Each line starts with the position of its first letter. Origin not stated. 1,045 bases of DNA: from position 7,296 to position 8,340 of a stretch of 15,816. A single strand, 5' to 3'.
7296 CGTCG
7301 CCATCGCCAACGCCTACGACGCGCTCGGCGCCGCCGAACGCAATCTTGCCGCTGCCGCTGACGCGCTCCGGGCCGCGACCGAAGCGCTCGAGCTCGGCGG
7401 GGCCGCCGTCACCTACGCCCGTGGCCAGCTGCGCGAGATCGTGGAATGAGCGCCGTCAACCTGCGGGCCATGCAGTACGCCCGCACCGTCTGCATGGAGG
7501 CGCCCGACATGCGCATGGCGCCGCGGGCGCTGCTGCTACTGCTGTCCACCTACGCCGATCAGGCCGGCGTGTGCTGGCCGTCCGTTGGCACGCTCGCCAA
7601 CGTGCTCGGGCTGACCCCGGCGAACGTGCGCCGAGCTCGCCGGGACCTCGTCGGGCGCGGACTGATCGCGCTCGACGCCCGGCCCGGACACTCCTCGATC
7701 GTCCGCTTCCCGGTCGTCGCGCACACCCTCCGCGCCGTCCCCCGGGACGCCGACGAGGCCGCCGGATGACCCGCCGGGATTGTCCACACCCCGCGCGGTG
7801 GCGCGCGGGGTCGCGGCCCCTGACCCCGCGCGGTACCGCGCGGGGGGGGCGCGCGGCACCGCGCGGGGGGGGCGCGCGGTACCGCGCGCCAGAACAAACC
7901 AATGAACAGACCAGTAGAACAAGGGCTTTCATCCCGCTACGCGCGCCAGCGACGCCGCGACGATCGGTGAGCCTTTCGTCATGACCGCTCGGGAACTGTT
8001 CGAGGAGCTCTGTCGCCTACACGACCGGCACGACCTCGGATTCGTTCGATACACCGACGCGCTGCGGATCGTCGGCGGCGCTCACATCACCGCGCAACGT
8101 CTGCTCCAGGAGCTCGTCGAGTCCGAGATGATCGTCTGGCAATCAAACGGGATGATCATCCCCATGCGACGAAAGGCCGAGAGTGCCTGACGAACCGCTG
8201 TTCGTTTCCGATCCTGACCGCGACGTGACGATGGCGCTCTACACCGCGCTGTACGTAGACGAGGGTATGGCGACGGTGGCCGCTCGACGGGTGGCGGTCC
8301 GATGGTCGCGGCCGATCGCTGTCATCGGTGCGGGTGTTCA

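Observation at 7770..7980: Origin- or operator-like non-coding block: DnaA-box match, GC palindromes spaced by G8 runs, and an AT-rich GAACA repeat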

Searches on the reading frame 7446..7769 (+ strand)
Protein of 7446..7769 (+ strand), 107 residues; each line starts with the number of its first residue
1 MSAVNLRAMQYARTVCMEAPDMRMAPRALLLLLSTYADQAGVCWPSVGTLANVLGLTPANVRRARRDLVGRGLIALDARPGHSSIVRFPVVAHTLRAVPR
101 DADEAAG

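Call 10: search_protein_families(library=pfam, max_evalue=0.01, proteins=[window:7446-7769:+])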
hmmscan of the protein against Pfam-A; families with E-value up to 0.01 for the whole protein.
window:7446-7769:+ (107 aa): 3 families
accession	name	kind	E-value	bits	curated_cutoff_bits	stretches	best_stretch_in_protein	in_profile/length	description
PF13730.12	HTH_36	-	5.7e-10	39.3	25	1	27-74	8-55/55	Helix-turn-helix domain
PF03428.19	RP-C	-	0.00062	20.1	24.4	1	38-76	65-103/175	Replication protein C N-terminal domain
PF13545.12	HTH_Crp_2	-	0.0017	18.7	27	1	42-76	19-54/70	Crp-like helix-turn-helix domain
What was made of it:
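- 7446..7769 (+): Gene for a 107-aa winged-helix (HTH_36) protein, the predicted origin-binding initiator. It corresponds to the N-terminal domain of O-like initiators only. Pfam HTH_36 5.7e-10, and RP-C N-terminal domain 6e-4 but below its cut-off (call 10).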

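Call 17: find_related_loci(query=window:7446-7766:+, collection=viral_contigs, flank=6000)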
Query window:7446-7766:+ (107 aa) in viral_contigs; peptide patterns used: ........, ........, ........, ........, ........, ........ (x = any residue, [..] = any of these).
32 stretches matched a pattern, but none encodes a relative of the query by tblastn (E <= 1e-3).

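Call 18: find_homologous_proteins(query=window:7446-7766:+, max_evalue=0.001)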
Query window:7446-7766:+ (107 aa): 3 proteins with E <= 0.001 among 9 candidates.
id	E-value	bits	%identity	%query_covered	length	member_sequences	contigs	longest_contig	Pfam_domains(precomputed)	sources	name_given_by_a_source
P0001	1.8e-62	225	100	100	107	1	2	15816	PF13730.13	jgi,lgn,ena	-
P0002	4.0e-34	134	62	100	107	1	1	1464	PF13730.13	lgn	-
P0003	4.8e-34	134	66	95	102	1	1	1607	PF13730.13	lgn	-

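Call 19: find_encoding_contigs(protein=P0001, flank=10000)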
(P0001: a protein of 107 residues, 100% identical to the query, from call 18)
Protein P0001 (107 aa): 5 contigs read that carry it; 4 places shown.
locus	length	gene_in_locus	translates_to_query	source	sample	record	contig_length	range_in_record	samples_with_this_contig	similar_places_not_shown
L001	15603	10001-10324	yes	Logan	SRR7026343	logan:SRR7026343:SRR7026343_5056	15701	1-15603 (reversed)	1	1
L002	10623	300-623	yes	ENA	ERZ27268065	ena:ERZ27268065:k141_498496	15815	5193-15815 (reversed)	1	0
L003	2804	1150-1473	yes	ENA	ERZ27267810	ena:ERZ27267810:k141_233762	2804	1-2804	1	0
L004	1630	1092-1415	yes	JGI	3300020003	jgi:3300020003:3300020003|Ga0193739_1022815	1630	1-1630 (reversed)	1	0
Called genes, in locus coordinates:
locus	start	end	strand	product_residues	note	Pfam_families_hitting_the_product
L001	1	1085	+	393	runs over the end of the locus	?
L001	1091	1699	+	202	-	PF01833:TIG (weak)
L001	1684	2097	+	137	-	-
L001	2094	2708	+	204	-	-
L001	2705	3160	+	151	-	-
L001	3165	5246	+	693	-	-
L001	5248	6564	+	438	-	-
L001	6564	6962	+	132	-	-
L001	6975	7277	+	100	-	-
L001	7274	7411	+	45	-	-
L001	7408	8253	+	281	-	PF01510:Amidase_2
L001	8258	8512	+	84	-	-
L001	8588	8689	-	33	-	-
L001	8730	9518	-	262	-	PF00589:Phage_integrase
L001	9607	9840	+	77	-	PF12728:HTH_17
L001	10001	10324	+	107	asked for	PF13730:HTH_36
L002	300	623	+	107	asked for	PF13730:HTH_36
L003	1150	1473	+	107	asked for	PF13730:HTH_36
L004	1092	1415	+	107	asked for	PF13730:HTH_36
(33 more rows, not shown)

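Call 20: find_encoding_contigs(protein=P0002, flank=5000)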
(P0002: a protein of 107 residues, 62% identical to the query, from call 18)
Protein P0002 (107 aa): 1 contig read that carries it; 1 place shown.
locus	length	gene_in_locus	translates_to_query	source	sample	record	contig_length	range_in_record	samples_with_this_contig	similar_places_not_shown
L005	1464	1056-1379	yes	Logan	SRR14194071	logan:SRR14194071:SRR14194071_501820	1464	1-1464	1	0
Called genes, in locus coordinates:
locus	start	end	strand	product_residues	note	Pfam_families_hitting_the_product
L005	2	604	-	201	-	?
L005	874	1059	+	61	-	-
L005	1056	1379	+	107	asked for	PF13730:HTH_36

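Call 21: find_encoding_contigs(protein=P0003, flank=5000)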
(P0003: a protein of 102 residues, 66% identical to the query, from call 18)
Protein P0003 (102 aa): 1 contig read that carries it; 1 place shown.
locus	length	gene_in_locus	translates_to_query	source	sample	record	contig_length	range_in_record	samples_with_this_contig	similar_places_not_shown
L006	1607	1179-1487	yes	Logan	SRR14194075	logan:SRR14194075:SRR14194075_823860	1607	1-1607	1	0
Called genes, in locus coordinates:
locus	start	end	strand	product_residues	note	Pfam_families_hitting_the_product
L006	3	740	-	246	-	?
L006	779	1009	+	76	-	PF12728:HTH_17 (weak)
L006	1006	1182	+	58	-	-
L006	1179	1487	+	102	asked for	PF13730:HTH_36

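Call 25: find_related_loci(query=A1, collection=genome_contigs, flank=8000)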
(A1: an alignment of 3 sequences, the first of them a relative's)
Query A1 (107 aa) in genome_contigs; peptide patterns used: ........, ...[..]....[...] (x = any residue, [..] = any of these).
42 stretches matched a pattern, but none encodes a relative of the query by tblastn (E <= 1e-3).

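Call 26: find_related_loci(query=A1, collection=metagenome_contigs, flank=8000)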
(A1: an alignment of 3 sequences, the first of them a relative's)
Query A1 (107 aa) in metagenome_contigs; peptide patterns used: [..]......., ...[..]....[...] (x = any residue, [..] = any of these).
100 stretches matched a pattern, but none encodes a relative of the query by tblastn (E <= 1e-3).

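Call 27: find_related_loci(query=A1, collection=viral_contigs, flank=8000)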
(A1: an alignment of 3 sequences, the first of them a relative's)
Query A1 (107 aa) in viral_contigs; peptide patterns used: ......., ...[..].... (x = any residue, [..] = any of these).
51 stretches matched a pattern, but none encodes a relative of the query by tblastn (E <= 1e-3).
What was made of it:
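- Tried and rejected: Searches for loci encoding the HTH_36 protein in viral, genome and metagenome collections found nothing (calls 17, 25-27).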

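Call 31: find_homologous_proteins(query=A1, max_evalue=0.001)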
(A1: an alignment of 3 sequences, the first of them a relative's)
Query A1 (3 sequences) (107 aa, profile of the alignment): 3 proteins with E <= 0.001 among 736 candidates.
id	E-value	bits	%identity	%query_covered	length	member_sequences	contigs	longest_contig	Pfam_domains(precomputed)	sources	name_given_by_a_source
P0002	8.5e-58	211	62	100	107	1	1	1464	PF13730.13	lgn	-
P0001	1.4e-56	207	100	100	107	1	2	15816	PF13730.13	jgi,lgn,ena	-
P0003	5.6e-55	202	66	95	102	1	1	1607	PF13730.13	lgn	-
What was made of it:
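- Tried and rejected: A profile search added no relatives beyond the first three (call 31).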

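Call 43: search_protein_families(library=phrogs, max_evalue=0.01, proteins=[window:7446-7769:+])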
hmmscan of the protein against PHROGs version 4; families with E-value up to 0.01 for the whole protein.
window:7446-7769:+ (107 aa): 9 families
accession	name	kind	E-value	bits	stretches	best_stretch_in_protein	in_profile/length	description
phrog_391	-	DNA, RNA and nucleotide metabolism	1.8e-09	38.6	1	12-81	9-74/298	replication initiation O-like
phrog_270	-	DNA, RNA and nucleotide metabolism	1.2e-08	35.7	1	18-79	41-102/383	replication initiation protein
phrog_1032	-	DNA, RNA and nucleotide metabolism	5.2e-07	30.9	1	21-75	14-68/281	replication initiation protein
phrog_345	-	DNA, RNA and nucleotide metabolism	8.8e-06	26.6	1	12-79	35-102/297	replication initiation O-like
phrog_678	-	DNA, RNA and nucleotide metabolism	3.3e-05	24.6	1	4-77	59-118/346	replication initiation O-like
phrog_11896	-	DNA, RNA and nucleotide metabolism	6.6e-05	23.9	1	22-75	18-71/225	primosomal protein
phrog_8540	-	DNA, RNA and nucleotide metabolism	0.00028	22.1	1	29-82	22-75/196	replication initiation O-like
phrog_15053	-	unknown function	0.00038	20.7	1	9-75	31-98/343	-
phrog_428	-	DNA, RNA and nucleotide metabolism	0.0019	18.4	1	27-74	108-157/455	replication initiation protein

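Call 45: search_solved_structures(query=window:7446-7766:+, max_evalue=10)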
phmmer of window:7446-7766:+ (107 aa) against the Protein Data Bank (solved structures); distinct sequences matched with E-value up to 10: 0.
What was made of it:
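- Tried and rejected: Sequence search of solved structures gave no hit (call 45).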

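Call 47: search_protein_families(library=pfam, max_evalue=0.1, proteins=[P0002, P0003])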
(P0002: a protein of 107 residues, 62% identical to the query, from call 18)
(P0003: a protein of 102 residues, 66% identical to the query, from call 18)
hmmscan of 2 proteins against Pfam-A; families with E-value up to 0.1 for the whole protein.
P0002 (107 aa): 4 families
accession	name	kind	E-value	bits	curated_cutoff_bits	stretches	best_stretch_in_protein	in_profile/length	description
PF13730.12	HTH_36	-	2.6e-12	46.8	25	1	22-72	3-53/55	Helix-turn-helix domain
PF03428.19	RP-C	-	0.002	18.4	24.4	1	39-76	66-103/175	Replication protein C N-terminal domain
PF13551.12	HTH_29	-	0.051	14.1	28.1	1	46-82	14-52/64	Winged helix-turn helix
PF00392.27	GntR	-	0.079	13.1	27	0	45-81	25-61/64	Bacterial regulatory proteins, gntR family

P0003 (102 aa): 5 families
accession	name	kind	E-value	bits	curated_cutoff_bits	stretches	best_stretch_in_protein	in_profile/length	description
PF13730.12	HTH_36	-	7.1e-13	48.6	25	1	21-72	2-53/55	Helix-turn-helix domain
PF03428.19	RP-C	-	8.9e-05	22.8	24.4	1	38-76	65-103/175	Replication protein C N-terminal domain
PF13545.12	HTH_Crp_2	-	0.026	14.9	27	1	28-78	6-56/70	Crp-like helix-turn-helix domain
PF13551.12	HTH_29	-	0.042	14.4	28.1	1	46-81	14-49/64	Winged helix-turn helix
PF00392.27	GntR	-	0.099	12.8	27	0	45-81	25-61/64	Bacterial regulatory proteins, gntR family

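Call 53: search_protein_families(library=phrogs, max_evalue=0.01, proteins=[P0002, P0003])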
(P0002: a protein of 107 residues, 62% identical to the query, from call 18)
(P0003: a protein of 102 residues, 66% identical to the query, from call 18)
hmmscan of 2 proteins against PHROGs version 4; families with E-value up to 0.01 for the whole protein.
P0002 (107 aa): 16 families
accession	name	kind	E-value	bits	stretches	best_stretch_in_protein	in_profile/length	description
phrog_270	-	DNA, RNA and nucleotide metabolism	2.7e-13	51.1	1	20-80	43-103/383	replication initiation protein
phrog_391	-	DNA, RNA and nucleotide metabolism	8.8e-11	43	1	29-81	22-74/298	replication initiation O-like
phrog_1032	-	DNA, RNA and nucleotide metabolism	2.3e-09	38.6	1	22-77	15-70/281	replication initiation protein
phrog_11896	-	DNA, RNA and nucleotide metabolism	4.1e-08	34.4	1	28-79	24-75/225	primosomal protein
phrog_8540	-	DNA, RNA and nucleotide metabolism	3.3e-07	31.7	1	29-82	22-75/196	replication initiation O-like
phrog_15053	-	unknown function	8.2e-06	26.2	1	21-76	43-99/343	-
phrog_678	-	DNA, RNA and nucleotide metabolism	4.6e-05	24.1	1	6-79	61-120/346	replication initiation O-like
phrog_4617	-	DNA, RNA and nucleotide metabolism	8.5e-05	23.3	1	27-80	20-73/223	replication initiation protein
phrog_27344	-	DNA, RNA and nucleotide metabolism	0.00034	21.1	1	28-96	23-89/347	replication initiation protein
phrog_12720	-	DNA, RNA and nucleotide metabolism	0.0009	20.3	1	30-68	35-73/117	DNA binding protein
phrog_1835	-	DNA, RNA and nucleotide metabolism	0.0011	19.3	1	29-74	51-97/301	HTH DNA binding protein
phrog_8102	-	DNA, RNA and nucleotide metabolism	0.0013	18.8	1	36-81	47-95/337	replication initiation protein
phrog_345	-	DNA, RNA and nucleotide metabolism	0.0015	19.3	1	27-79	50-102/297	replication initiation O-like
phrog_428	-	DNA, RNA and nucleotide metabolism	0.0035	17.5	1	29-81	110-164/455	replication initiation protein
phrog_186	-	DNA, RNA and nucleotide metabolism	0.0044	17.7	1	20-78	38-96/308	DnaD-like helicase loader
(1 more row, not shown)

P0003 (102 aa): 11 families
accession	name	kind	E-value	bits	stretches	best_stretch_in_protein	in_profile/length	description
phrog_391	-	DNA, RNA and nucleotide metabolism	3e-10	41.2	1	17-81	10-74/298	replication initiation O-like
phrog_270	-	DNA, RNA and nucleotide metabolism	5e-10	40.3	1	18-79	41-102/383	replication initiation protein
phrog_1032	-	DNA, RNA and nucleotide metabolism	4.6e-09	37.7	1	25-78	18-71/281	replication initiation protein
phrog_11896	-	DNA, RNA and nucleotide metabolism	2.3e-08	35.2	1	13-79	10-75/225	primosomal protein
phrog_678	-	DNA, RNA and nucleotide metabolism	8.3e-06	26.6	1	3-85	58-126/346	replication initiation O-like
phrog_8540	-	DNA, RNA and nucleotide metabolism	1.4e-05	26.4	1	27-82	19-75/196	replication initiation O-like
phrog_15053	-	unknown function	1.9e-05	25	1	18-76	40-99/343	-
phrog_345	-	DNA, RNA and nucleotide metabolism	4.4e-05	24.3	1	27-79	50-102/297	replication initiation O-like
phrog_8102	-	DNA, RNA and nucleotide metabolism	5.7e-05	23.3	1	33-82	44-96/337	replication initiation protein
phrog_428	-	DNA, RNA and nucleotide metabolism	0.00025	21.3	1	18-81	100-164/455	replication initiation protein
phrog_26991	-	unknown function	0.0087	16.5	1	7-74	25-93/310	-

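Call 61: search_dna_similar(query=window:7446-7766:+, collection=phages, mode=protein, max_evalue=0.001, max_rows=25)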
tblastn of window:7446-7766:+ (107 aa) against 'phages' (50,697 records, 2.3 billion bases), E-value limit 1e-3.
Records with a match: 2; places in all: 2; records where one place covers at least 80% of the query: 0.
Best place of each record, by identity: <60% 2.
By first word of the organism name: Phage 1; Bacteriophage 1.
By host as written in the record: - 2.
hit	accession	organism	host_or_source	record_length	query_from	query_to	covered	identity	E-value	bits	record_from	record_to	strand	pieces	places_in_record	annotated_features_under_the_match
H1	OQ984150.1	Phage C72C1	-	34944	36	88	50%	41.5%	3e-4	44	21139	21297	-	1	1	replication initiation protein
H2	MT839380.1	Bacteriophage sp.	human fecal samples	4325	37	74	36%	52.6%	7e-4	43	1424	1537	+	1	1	record has no annotation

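Call 64: get_annotated_region(hit=H1, flank=2500)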
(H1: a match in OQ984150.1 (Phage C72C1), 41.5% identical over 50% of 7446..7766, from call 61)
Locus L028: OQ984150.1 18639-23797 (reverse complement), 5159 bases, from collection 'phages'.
description: Phage C72C1, complete genome.
organism: Phage C72C1 (NCBI taxid 3053736)
taxonomy: Viruses; Duplodnaviria; Heunggongvirae; Uroviricota; Caudoviricetes
host: -; source: -; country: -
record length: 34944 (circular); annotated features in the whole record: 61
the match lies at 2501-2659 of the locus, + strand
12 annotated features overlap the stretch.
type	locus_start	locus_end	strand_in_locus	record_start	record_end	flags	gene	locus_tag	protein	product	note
CDS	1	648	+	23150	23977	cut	-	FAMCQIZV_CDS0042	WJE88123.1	DNA methyltransferase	-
CDS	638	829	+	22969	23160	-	-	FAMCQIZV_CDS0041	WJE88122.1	hypothetical protein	-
CDS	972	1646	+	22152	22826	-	-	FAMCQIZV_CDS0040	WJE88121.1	phosphoadenosine phosphosulfate reductase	-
CDS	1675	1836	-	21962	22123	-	-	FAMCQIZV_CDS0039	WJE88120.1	hypothetical protein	-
CDS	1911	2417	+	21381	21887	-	-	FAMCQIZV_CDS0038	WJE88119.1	hypothetical protein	-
CDS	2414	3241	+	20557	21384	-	-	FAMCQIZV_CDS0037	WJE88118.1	replication initiation protein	-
CDS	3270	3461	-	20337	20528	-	-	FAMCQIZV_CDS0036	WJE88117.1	hypothetical protein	-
CDS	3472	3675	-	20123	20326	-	-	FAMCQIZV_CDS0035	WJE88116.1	hypothetical protein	-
CDS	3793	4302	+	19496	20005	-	-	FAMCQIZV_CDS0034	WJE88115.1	terminase small subunit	-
CDS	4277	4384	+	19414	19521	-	-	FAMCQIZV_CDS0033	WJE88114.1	hypothetical protein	-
CDS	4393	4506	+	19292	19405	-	-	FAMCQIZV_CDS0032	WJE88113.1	hypothetical protein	-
CDS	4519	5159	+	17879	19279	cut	-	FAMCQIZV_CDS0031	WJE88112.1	hypothetical protein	-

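Call 85: search_dna_similar(query=window:7446-7766:+, collection=plasmids, mode=protein, max_evalue=0.001, max_rows=15)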
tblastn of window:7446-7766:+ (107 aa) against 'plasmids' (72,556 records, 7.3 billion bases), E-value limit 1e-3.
Records with a match: 1; places in all: 1; records where one place covers at least 80% of the query: 0.
Best place of each record, by identity: <60% 1.
By first word of the organism name: Azospirillum 1.
By predicted mobility (MOB-suite, as given by PLSDB): non-mobilizable 1.
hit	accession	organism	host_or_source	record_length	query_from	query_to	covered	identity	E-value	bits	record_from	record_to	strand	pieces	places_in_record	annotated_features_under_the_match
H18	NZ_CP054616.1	Azospirillum oryzae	cell culture,soil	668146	17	79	59%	42.9%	8e-4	44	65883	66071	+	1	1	helix-turn-helix domain-containing protein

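Call 93: predict_structure(alignment_id=A1)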
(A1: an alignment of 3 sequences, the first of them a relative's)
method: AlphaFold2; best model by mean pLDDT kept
length: 107 residues; sequences in the alignment: 3
mean_pLDDT: 77.2   pTM: 0.71
mean pLDDT of the five models: 77.2, 76.9, 75.6, 75.6, 70.4
residues with pLDDT >= 90: 26; 70-90: 54; 50-70: 12; < 50: 15
segments of 3 or more residues with pLDDT < 50: 93-107
pLDDT, mean of each block of 10 residues (from residue 1): 80 89 92 80 83 92 90 78 73 43 37
secondary structure, 60 per line:
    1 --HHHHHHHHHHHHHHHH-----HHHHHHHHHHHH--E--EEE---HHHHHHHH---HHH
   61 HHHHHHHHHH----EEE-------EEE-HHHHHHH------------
elements in order: H3-18 H24-35 E41-43 H47-54 H58-70 E75-77 E85-87 H89-95
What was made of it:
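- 7446..7769 (+): AlphaFold model is a winged helix, pLDDT 77 (call 93).
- On Lambda-type phage origin (O-like initiator + iterons + AT tract): Residues 93-107 are predicted disordered (call 93).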

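Call 95: fold_search(model_id=the predicted structure, library=pdb)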
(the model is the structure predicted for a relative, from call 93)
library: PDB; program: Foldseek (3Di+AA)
matches with E <= 10: 1685; with E <= 0.001: 0
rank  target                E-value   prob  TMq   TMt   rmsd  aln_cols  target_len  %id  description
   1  6j05_A                3.7e-03  0.97  0.34  0.36  12.6       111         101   17  Structures of two ArsR As(III)-responsive repressors: implications for the mechanism of derepression (released 2019-07-03)
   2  3fm5_D                8.3e-03  1.00  0.52  0.42   6.5        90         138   19  X-ray crystal structure of transcriptional regulator (MarR family) from Rhodococcus sp. RHA1 (released 2009-02-03)
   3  9a6f_A                1.0e-02  1.00  0.54  0.26   8.2        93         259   13  Integrative model of CODY-YPPF by crosslinking MS and deep learning (released 2024-09-18)
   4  1r22_B                1.1e-02  0.98  0.41  0.44   9.9       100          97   20  Crystal structure of the cyanobacterial metallothionein repressor SmtB (C14S/C61S/C121S mutant) in the Zn2alpha5-form (released 2004-05-18)
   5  2eth_A                1.2e-02  1.00  0.53  0.42  10.3       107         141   16  Crystal structure of a marr-like transcriptional regulator (tm0816) from thermotoga maritima at 2.50 A resolution (released 2005-11-08)
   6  6cda                  1.2e-02  0.98  0.44  0.49   9.9       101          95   21  Crystal structure of L34A CzrA in the Zn(II)bound state (released 2018-07-11)
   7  1r1u_A                1.3e-02  0.99  0.44  0.49   7.7        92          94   23  Crystal structure of the metal-sensing transcriptional repressor CzrA from Staphylococcus aureus in the apo-form (released 2004-05-18)
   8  1smt_A                1.4e-02  0.98  0.44  0.47   9.9       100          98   21  SMTB REPRESSOR FROM SYNECHOCOCCUS PCC7942 (released 1997-12-03)
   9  6sbs_A                1.5e-02  0.99  0.42  0.47   7.8        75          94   25  YtrA from Sulfolobus acidocaldarius, a GntR-family transcription factor (released 2019-07-31)
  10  1lnw_A                1.5e-02  0.97  0.45  0.36   8.6       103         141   16  CRYSTAL STRUCTURE OF THE MEXR REPRESSOR OF THE MEXAB-OPRM MULTIDRUG EFFLUX OPERON OF PSEUDOMONAS AERUGINOSA (released 2002-09-11)
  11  6cdb_A                1.6e-02  0.98  0.44  0.47   9.8       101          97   22  Crystal Structure of V66L CzrA in the Zn(II)bound state (released 2018-07-11)
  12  2d1h_B                1.7e-02  1.00  0.55  0.58   4.9        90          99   13  Crystal structure of ST1889 protein from thermoacidophilic archaeon Sulfolobus tokodaii (released 2006-09-05)
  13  6tey_MODEL_1_A        1.7e-02  0.99  0.45  0.56   6.3        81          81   16  Solution Structure of the DNA-binding TubR fragment from Clostridium Botulinum (released 2020-11-18)
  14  2nyx_B                1.7e-02  0.99  0.52  0.39  12.7       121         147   21  Crystal structure of RV1404 from Mycobacterium tuberculosis (released 2006-12-05)
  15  1lnw_G                1.7e-02  0.96  0.43  0.36   8.0        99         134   16  CRYSTAL STRUCTURE OF THE MEXR REPRESSOR OF THE MEXAB-OPRM MULTIDRUG EFFLUX OPERON OF PSEUDOMONAS AERUGINOSA (released 2002-09-11)
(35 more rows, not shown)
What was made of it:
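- The fold is a generic winged helix whose closest solved structures are ArsR, MarR and GntR repressors that bind palindromic operators as dimers (call 95).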

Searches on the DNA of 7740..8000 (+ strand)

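Call 83: search_dna_similar(query=window:7740-8000:+, collection=plasmids, mode=distant, max_evalue=0.01, max_rows=10)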
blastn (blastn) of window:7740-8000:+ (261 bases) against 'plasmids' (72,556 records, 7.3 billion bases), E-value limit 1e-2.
No match.
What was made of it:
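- On Iteron-type theta plasmid origin: No match of the block or of close protein relatives in PLSDB (calls 83, 85).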

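Call 84: search_dna_similar(query=window:7740-8000:+, collection=phages, mode=distant, max_evalue=0.01, max_rows=10)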
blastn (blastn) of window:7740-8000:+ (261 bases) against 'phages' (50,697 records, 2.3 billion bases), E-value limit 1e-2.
No match.

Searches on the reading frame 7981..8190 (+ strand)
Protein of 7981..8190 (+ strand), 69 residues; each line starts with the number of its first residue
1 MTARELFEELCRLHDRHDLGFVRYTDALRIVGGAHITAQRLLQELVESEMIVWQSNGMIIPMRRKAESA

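Call 10: search_protein_families(library=pfam, max_evalue=0.01, proteins=[window:7981-8190:+])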
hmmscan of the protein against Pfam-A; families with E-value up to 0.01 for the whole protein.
window:7981-8190:+ (69 aa): 0 families

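Call 43: search_protein_families(library=phrogs, max_evalue=0.01, proteins=[window:7981-8190:+])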
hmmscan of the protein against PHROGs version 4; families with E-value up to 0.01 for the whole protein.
window:7981-8190:+ (69 aa): 0 families
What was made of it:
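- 7981..8190 (+): First gene after the origin (69 aa). Its role is unknown. It is listed only as the boundary of the block and as a candidate partner of the short initiator. No Pfam or PHROG hit (calls 10, 43).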

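Call 47: search_protein_families(library=pfam, max_evalue=0.1, proteins=[window:7981-8190:+])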
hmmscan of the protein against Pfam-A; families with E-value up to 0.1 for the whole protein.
window:7981-8190:+ (69 aa): 0 families

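Call 49: find_homologous_proteins(query=window:7981-8187:+, max_evalue=0.001)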
Query window:7981-8187:+ (69 aa): 1 proteins with E <= 0.001 among 1 candidates.
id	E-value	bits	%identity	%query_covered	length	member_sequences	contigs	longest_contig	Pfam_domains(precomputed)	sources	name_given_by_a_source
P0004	5.3e-38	145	100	100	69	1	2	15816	-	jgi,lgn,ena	-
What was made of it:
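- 7981..8190 (+): No homologue among 5.8 billion proteins other than itself (call 49).
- Tried and rejected: The downstream 69-aa protein is an ORFan, so the right half of the array in L005- and L006-type phages could not be recovered (call 49).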
